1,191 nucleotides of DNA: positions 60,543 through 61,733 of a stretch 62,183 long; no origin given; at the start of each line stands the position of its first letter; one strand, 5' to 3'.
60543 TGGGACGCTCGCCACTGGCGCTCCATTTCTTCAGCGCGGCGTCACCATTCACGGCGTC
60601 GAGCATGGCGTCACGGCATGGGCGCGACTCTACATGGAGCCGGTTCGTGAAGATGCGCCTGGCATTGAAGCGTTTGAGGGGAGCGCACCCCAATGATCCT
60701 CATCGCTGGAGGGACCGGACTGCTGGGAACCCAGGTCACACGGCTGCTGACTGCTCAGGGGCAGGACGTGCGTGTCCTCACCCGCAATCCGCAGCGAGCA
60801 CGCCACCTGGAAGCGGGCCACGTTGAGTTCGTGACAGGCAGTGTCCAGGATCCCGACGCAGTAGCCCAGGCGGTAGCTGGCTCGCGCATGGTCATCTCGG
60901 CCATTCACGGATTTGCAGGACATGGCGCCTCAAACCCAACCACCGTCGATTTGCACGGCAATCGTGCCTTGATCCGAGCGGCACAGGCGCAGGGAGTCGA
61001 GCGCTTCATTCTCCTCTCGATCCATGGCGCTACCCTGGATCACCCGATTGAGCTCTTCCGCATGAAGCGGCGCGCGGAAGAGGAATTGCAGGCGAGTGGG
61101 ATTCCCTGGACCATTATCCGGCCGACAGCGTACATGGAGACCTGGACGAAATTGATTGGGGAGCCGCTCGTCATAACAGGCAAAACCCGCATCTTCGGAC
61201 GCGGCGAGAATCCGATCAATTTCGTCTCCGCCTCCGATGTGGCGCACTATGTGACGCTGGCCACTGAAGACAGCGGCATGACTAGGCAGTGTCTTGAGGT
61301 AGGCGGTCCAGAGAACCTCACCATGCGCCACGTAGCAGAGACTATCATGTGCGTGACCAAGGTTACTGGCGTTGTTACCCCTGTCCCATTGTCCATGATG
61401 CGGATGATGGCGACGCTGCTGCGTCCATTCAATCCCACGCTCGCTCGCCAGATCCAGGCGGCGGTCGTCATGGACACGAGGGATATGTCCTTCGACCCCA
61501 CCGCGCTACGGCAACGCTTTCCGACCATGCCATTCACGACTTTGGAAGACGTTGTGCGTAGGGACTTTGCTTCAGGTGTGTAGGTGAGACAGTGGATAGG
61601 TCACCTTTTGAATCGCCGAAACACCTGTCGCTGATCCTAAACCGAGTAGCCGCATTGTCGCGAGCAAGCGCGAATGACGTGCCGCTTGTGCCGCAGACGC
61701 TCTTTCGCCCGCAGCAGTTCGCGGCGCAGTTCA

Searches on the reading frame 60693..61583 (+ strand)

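Call 63: search_protein_families(library=pfam, proteins=[window:60693-61583:+])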
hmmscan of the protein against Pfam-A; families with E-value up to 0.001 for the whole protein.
window:60693-61583:+ (296 aa): 7 families
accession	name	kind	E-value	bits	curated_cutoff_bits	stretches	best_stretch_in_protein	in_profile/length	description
PF13460.12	NAD_binding_10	-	1.1e-30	107.4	27.2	1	6-188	1-178/184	NAD(P)H-binding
PF05368.20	NmrA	-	4.1e-24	86.1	27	1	2-237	5-249/298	NmrA-like family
PF01370.27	Epimerase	-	4.5e-15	56.2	20.9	1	2-109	1-114/240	NAD dependent epimerase/dehydratase family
PF01073.25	3Beta_HSD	-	3.8e-08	33.2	22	1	3-113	1-119/280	3-beta hydroxysteroid dehydrogenase/isomerase family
PF02254.24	TrkA_N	-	3.1e-05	24.7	23.8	1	7-71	5-70/116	TrkA-N domain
PF08659.16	KR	-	0.00013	22.4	22.6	1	2-73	3-84/180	KR domain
PF01262.27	AlaDh_PNT_C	-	0.00063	19.7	23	1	7-72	35-101/214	Alanine dehydrogenase/PNT, C-terminal domain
